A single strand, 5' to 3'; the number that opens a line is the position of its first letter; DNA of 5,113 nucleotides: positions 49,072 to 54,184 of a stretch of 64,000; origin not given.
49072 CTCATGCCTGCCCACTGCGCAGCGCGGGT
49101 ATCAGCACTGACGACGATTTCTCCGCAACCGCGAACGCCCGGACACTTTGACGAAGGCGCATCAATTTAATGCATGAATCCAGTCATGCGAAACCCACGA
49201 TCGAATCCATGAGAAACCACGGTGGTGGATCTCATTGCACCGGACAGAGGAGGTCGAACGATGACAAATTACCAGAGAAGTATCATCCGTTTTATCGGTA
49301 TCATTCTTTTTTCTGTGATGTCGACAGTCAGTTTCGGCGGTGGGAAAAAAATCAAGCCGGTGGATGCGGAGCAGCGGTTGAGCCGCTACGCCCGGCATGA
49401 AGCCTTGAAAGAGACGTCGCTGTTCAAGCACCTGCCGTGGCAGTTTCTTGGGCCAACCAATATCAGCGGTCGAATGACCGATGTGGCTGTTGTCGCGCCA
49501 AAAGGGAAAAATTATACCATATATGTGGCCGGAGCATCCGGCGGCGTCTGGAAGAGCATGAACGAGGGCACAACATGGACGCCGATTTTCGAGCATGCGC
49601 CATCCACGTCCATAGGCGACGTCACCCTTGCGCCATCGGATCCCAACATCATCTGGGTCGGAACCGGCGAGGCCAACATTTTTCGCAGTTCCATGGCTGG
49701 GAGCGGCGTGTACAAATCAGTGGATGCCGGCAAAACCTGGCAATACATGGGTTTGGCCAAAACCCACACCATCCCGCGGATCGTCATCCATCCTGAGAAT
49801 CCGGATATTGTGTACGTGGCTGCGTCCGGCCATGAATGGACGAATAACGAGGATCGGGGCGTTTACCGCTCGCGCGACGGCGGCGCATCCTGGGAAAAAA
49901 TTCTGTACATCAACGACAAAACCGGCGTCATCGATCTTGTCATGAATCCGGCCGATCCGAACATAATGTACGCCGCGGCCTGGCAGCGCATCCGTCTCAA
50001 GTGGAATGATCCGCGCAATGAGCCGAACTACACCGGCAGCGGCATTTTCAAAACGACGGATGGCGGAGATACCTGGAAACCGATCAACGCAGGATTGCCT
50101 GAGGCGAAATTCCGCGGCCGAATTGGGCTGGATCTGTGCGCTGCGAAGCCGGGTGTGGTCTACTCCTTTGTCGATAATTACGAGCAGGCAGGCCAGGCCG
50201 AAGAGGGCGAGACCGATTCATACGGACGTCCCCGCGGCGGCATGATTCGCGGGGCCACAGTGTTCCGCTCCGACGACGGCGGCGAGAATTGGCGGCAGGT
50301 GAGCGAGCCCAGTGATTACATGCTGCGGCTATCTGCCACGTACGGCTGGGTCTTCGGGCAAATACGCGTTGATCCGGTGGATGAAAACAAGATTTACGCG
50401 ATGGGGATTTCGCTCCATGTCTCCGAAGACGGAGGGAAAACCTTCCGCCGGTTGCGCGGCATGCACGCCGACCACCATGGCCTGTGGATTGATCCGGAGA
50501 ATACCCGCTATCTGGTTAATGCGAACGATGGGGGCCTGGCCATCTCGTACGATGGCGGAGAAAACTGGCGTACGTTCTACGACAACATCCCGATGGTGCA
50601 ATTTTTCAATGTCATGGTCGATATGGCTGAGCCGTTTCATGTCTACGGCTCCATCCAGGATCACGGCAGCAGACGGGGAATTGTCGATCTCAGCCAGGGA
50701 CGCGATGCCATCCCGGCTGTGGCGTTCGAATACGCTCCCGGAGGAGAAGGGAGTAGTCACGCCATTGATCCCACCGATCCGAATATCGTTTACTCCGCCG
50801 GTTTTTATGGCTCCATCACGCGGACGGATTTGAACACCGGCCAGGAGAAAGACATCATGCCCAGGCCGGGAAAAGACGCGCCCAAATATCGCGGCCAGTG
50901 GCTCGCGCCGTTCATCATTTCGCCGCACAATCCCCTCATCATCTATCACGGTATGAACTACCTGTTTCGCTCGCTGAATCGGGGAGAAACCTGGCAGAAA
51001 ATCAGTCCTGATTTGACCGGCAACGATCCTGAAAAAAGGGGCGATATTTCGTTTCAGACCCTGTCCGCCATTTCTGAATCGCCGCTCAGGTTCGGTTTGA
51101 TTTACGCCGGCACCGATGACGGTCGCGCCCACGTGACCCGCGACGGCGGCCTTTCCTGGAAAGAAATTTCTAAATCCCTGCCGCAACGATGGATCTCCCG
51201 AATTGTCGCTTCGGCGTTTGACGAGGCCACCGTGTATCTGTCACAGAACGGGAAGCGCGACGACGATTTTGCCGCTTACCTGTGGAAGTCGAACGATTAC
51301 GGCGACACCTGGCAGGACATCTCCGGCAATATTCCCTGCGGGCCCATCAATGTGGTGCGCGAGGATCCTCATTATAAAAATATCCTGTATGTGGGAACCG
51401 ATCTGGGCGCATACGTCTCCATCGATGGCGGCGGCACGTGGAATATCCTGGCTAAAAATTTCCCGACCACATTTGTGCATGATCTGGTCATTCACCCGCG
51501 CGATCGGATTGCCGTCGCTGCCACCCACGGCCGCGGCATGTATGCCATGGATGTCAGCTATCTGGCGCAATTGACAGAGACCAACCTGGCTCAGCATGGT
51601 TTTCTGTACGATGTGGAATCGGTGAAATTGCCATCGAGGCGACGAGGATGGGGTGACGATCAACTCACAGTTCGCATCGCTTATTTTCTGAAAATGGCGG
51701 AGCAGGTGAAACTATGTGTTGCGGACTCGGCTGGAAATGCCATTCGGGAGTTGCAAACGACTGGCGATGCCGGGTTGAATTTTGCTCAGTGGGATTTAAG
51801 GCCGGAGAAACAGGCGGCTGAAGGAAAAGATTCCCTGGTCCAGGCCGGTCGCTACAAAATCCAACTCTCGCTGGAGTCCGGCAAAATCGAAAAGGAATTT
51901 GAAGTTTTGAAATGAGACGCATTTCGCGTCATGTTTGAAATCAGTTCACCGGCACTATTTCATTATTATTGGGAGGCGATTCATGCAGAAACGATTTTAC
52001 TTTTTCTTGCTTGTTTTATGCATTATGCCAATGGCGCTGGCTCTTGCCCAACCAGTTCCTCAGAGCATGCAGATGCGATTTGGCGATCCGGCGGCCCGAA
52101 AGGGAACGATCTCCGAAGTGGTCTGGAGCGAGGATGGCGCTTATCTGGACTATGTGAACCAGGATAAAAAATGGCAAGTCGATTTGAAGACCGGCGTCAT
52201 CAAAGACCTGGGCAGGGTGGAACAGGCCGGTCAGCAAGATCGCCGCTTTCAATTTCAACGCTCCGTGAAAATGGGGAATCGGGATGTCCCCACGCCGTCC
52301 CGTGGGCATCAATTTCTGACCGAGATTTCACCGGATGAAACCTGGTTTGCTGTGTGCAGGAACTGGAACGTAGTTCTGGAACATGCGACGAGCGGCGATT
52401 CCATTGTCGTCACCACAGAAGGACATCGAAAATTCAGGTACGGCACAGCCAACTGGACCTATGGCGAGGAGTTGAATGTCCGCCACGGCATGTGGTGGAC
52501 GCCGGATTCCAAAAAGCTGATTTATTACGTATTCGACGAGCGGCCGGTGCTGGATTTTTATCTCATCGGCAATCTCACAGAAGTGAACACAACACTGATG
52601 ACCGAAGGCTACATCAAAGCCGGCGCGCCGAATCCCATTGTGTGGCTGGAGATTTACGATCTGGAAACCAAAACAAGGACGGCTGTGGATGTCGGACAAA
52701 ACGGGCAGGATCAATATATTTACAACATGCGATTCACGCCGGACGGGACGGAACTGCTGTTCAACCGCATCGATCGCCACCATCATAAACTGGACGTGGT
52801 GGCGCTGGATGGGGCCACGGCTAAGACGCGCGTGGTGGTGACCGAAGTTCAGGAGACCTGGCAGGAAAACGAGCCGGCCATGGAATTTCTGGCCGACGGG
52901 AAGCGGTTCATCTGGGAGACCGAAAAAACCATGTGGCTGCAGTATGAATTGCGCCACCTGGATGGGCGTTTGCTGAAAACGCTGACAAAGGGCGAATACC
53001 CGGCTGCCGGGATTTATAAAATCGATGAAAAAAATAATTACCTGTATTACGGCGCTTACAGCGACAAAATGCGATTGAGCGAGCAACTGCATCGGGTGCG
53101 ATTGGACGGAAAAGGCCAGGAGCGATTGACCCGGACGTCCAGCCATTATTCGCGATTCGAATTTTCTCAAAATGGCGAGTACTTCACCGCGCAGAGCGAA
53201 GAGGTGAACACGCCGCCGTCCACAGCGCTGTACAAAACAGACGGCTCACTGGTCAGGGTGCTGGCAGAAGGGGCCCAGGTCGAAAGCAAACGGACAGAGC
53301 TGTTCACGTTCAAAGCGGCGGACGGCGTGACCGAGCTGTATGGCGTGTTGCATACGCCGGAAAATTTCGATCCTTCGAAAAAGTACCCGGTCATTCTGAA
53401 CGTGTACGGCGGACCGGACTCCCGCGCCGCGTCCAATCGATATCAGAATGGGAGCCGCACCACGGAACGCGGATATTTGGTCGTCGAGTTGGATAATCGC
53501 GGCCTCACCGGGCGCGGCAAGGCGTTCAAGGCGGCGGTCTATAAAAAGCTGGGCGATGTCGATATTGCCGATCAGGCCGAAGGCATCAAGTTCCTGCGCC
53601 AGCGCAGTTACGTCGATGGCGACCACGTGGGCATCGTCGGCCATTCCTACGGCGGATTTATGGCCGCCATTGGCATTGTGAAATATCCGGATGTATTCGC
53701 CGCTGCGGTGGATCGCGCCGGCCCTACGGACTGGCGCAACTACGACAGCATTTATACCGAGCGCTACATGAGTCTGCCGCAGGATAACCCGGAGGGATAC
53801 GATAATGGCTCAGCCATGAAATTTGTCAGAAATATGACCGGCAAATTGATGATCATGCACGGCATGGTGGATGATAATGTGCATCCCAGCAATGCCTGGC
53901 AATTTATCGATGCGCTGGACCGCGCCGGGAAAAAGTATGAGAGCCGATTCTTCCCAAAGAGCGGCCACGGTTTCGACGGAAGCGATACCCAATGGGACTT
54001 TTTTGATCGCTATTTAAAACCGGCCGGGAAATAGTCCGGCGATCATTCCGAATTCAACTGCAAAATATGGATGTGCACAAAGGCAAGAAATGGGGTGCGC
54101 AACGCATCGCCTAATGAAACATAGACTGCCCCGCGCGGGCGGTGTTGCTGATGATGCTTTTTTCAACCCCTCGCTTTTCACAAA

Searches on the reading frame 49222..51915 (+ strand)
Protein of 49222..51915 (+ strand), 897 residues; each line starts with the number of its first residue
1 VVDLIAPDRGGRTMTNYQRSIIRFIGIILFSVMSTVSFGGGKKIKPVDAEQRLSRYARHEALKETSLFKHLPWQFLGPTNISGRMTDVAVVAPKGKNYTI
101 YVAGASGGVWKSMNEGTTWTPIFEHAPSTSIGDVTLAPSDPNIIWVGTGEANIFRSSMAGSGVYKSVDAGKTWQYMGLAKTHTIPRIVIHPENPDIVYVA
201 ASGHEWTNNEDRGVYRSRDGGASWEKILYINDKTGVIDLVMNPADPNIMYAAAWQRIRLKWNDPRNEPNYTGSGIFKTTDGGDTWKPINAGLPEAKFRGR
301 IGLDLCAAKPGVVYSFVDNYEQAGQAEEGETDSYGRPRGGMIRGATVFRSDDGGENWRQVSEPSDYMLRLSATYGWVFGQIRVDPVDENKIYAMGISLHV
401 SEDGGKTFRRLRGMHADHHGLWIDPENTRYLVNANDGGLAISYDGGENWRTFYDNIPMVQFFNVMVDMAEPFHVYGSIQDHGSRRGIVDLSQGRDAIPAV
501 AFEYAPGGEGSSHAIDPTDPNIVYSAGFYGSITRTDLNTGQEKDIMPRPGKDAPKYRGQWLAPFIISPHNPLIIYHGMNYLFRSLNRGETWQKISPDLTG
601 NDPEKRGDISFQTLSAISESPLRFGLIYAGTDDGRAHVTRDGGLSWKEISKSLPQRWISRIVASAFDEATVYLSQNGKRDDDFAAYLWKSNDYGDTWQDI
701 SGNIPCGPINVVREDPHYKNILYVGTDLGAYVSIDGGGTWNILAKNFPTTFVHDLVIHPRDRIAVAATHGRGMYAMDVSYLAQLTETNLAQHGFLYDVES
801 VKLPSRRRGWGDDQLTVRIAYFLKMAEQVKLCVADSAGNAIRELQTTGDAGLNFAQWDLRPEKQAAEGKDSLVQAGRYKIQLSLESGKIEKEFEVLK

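Call 33: search_protein_families(library=pfam, proteins=[window:49222-51915:+], max_evalue=0.001)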
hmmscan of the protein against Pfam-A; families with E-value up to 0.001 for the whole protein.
window:49222-51915:+ (897 aa): 3 families
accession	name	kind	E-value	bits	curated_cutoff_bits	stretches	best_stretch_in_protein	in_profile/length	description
PF15902.12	Sortilin-Vps10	-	3e-33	115.7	33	3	163-299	3-123/446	Sortilin, neurotensin receptor 3,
PF02012.26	BNR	-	1.5e-15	55.1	27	0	348-358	1-11/12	BNR/Asp-box repeat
PF14870.12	PSII_BNR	-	4.9e-06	26.4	27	0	639-744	43-141/303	Photosynthesis system II assembly factor YCF48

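Call 41: search_protein_families(library=ncbifam, proteins=[window:49222-51915:+], max_evalue=0.00001)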
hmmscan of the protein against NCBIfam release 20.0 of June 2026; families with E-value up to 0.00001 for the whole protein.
window:49222-51915:+ (897 aa): 1 family
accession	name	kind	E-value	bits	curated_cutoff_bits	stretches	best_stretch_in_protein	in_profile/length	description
NF045728.1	glycosyl_F510_1955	equivalog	2.2e-39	135.2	175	3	162-253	73-156/246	F510_1955 family glycosylhydrolase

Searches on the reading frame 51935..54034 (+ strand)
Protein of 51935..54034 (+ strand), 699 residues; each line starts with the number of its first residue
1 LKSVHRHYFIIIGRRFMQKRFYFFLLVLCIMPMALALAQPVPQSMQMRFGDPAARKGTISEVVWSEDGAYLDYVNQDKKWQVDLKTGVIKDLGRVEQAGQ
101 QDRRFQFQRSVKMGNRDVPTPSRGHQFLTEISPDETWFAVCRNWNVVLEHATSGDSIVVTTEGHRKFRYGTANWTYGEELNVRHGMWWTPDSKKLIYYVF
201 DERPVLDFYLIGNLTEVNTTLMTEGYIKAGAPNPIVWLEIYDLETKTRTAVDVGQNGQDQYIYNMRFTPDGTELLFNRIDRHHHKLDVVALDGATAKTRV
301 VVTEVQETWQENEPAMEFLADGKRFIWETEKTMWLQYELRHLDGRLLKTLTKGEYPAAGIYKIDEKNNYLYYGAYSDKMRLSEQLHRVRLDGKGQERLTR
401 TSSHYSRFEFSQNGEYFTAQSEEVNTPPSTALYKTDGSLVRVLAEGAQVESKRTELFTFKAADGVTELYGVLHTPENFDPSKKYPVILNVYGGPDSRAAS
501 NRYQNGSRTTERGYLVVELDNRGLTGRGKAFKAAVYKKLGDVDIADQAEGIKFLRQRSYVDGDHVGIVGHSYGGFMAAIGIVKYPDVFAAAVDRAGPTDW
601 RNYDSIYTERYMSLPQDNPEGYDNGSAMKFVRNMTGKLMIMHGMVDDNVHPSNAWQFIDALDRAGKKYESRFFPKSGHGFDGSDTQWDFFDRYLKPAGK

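Call 3: search_protein_families(library=ncbifam, proteins=[window:51935-54034:+], max_evalue=0.01)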
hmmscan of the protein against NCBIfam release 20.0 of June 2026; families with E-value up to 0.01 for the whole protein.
window:51935-54034:+ (699 aa): 9 families
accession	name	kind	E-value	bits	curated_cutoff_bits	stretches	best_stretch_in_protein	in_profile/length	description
NF053518.1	DipepPtdsDpp5Prph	equivalog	1.9e-24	86.2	900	1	366-579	308-522/655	dipeptidyl-peptidase Dpp5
NF050058.1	e_dPHAscl_type1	hypoth_equivalog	4.3e-12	46.1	150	1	539-662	80-205/276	extracellular catalytic domain type 1 short-chain-length polyhydroxyalkanoate depolymerase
NF033523.0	lasso_peptidase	equivalog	4.6e-07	29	400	0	549-678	480-614/638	Atxe2 family lasso peptide isopeptidase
NF041440.1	hydrolase_YghX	exception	1.2e-06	27.9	460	0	545-592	159-204/292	YghX family hydrolase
TIGR01840.1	esterase_phb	subfamily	2e-06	27.4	107.85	1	555-662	87-196/213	PHB depolymerase family esterase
TIGR00976.1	CocE_NonD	subfamily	9.1e-05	21.7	66.3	1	482-584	20-118/550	CocE/NonD family hydrolase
TIGR02821.1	fghA_ester_D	equivalog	0.00061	19.4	281.7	1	556-667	131-244/275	S-formylglutathione hydrolase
NF042968.1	AcxylEst_AxeA1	equivalog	0.001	17.5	700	1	543-695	97-258/459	acetylxylan esterase AxeA1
NF052354.1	EstLipQMycob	equivalog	0.0015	17.3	700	0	616-681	311-377/418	esterase LipQ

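Call 4: search_protein_families(library=pfam, proteins=[window:51935-54034:+], max_evalue=0.01)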
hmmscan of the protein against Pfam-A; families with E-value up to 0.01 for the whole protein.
window:51935-54034:+ (699 aa): 12 families
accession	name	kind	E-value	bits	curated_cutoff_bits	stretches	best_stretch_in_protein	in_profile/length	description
PF00930.27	DPPIV_N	-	9.6e-57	192.7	22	1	123-428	42-354/354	Dipeptidyl peptidase IV (DPP IV) N-terminal region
PF00326.27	Peptidase_S9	-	2e-51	174.9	22.6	1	509-687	10-196/213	Prolyl oligopeptidase family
PF02129.25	Peptidase_S15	-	6e-11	43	23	1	463-615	1-146/262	X-Pro dipeptidyl-peptidase (S15 family)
PF20434.5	BD-FAE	-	1.9e-07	31.2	26.8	1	481-659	10-213/215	BD-FAE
PF01738.24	DLH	-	4.4e-06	26.9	21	1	506-682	34-190/217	Dienelactone hydrolase family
PF00561.26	Abhydrolase_1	-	3.1e-05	24.2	25.8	1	485-592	1-98/245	alpha/beta hydrolase fold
PF12146.15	Hydrolase_4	-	3.7e-05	23.6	27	1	506-592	24-105/239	Serine aminopeptidase, S33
PF08840.17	BAAT_C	-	9e-05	23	20.9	0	548-597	7-55/210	BAAT / Acyl-CoA thioester hydrolase C terminal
PF05577.18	Peptidase_S28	-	0.00015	21.2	25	1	544-601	93-151/434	Serine carboxypeptidase S28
PF12697.13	Abhydrolase_6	-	0.00021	22.4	26.3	1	516-617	30-110/217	Alpha/beta hydrolase family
PF00756.26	Esterase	-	0.00033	20.9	22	1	555-688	107-238/251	Putative esterase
PF10503.15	Esterase_PHB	-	0.0055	16.4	23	0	555-657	89-191/219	Esterase PHB depolymerase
